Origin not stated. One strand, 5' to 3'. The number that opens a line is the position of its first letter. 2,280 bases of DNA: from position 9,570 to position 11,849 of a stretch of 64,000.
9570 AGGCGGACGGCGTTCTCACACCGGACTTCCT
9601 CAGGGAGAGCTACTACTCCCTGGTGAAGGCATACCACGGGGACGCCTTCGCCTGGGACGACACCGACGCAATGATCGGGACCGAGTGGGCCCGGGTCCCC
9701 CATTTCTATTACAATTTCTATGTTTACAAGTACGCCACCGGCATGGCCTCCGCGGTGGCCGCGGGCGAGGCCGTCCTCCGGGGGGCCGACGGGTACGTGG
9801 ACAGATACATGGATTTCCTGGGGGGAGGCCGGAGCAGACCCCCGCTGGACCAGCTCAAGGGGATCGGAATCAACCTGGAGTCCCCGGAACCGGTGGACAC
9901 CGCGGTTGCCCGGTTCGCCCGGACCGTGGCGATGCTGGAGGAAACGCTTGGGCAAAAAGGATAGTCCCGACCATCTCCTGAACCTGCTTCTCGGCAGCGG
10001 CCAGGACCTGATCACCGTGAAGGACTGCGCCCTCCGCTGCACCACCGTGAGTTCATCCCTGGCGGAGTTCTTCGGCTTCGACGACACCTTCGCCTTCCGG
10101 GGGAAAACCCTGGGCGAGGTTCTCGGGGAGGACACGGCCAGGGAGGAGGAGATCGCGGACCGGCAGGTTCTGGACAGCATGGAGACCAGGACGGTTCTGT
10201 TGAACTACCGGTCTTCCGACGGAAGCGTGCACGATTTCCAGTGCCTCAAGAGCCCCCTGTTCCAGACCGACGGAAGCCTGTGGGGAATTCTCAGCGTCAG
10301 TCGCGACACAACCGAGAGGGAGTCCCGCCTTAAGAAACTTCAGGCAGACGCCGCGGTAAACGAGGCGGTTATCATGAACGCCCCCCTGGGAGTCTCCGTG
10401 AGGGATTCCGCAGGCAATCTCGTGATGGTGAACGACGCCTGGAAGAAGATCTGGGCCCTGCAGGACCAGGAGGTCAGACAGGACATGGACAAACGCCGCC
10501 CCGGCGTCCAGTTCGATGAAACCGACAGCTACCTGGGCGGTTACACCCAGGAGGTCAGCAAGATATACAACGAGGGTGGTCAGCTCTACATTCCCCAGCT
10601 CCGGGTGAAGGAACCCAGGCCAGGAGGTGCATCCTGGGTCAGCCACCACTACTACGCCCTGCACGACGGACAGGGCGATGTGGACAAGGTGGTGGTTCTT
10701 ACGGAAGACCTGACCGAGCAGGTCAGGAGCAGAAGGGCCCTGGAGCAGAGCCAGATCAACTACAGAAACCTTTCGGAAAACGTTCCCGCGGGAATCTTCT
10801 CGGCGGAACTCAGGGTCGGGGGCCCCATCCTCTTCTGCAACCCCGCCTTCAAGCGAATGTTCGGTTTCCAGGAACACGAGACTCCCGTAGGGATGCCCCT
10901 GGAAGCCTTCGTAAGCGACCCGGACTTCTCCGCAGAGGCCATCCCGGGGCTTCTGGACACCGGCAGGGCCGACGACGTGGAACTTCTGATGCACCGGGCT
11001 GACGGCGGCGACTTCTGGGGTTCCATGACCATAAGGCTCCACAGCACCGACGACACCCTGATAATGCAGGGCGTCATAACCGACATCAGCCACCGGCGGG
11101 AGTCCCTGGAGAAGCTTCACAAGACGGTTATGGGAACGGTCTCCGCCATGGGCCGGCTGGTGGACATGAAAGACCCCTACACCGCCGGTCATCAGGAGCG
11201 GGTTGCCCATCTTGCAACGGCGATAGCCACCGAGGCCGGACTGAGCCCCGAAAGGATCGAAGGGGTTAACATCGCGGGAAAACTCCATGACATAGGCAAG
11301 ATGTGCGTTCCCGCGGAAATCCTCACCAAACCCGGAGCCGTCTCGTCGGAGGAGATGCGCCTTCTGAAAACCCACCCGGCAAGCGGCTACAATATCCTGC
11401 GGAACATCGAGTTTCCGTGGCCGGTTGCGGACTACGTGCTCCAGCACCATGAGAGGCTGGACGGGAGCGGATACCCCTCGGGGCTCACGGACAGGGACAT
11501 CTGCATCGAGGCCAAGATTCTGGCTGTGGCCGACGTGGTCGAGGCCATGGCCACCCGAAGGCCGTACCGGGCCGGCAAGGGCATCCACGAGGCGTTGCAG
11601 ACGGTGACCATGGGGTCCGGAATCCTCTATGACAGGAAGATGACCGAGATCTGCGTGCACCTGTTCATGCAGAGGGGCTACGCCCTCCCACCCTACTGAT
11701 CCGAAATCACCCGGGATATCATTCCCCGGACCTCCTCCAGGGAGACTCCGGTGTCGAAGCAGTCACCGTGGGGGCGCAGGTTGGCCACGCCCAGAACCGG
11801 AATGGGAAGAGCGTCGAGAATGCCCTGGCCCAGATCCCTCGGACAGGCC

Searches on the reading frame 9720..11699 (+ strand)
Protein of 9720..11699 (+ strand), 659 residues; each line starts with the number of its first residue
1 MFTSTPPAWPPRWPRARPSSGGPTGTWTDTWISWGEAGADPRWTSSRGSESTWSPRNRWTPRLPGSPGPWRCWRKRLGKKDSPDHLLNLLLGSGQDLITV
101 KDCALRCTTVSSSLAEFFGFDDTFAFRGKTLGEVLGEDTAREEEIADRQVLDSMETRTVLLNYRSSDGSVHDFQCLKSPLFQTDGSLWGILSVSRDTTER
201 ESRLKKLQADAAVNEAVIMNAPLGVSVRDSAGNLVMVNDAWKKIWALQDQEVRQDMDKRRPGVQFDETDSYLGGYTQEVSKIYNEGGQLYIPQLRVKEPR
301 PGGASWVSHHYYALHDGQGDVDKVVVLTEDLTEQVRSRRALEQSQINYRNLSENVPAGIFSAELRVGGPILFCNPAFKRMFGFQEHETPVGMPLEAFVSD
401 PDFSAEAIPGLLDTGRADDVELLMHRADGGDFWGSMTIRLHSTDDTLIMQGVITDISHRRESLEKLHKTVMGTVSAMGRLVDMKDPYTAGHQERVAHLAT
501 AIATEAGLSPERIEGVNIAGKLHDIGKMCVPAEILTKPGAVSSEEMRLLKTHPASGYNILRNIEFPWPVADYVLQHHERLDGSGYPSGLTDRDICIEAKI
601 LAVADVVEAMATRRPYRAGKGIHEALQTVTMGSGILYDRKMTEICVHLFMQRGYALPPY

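Call 29: search_protein_families(library=pfam, proteins=[window:9720-11699:+], max_evalue=0.01)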
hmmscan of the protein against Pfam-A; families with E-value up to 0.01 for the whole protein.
window:9720-11699:+ (659 aa): 9 families
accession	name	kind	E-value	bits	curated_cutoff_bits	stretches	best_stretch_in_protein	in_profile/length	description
PF13487.12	HD_5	-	5.9e-37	127.5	27.2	1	477-640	3-169/170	HD domain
PF08448.16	PAS_4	-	1.6e-22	80.2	23.1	2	93-201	3-109/110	PAS fold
PF13426.13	PAS_9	-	7.4e-19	68.4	27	2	366-457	9-102/103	PAS domain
PF01966.28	HD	-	3.2e-17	63.3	22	1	489-610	2-116/116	HD domain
PF00989.32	PAS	-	1.2e-12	48.3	22.6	1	348-421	3-76/113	PAS fold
PF13188.13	PAS_8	-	1.9e-12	47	21.8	1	348-394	3-43/65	PAS domain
PF12860.13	PAS_7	-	0.00022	21.8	27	0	220-255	3-38/115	PAS fold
PF08447.18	PAS_3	-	0.0011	19.6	25.6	0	370-441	1-75/89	PAS fold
PF08668.18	HDOD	-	0.0065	16.4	22.9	0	489-578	96-195/196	HDOD domain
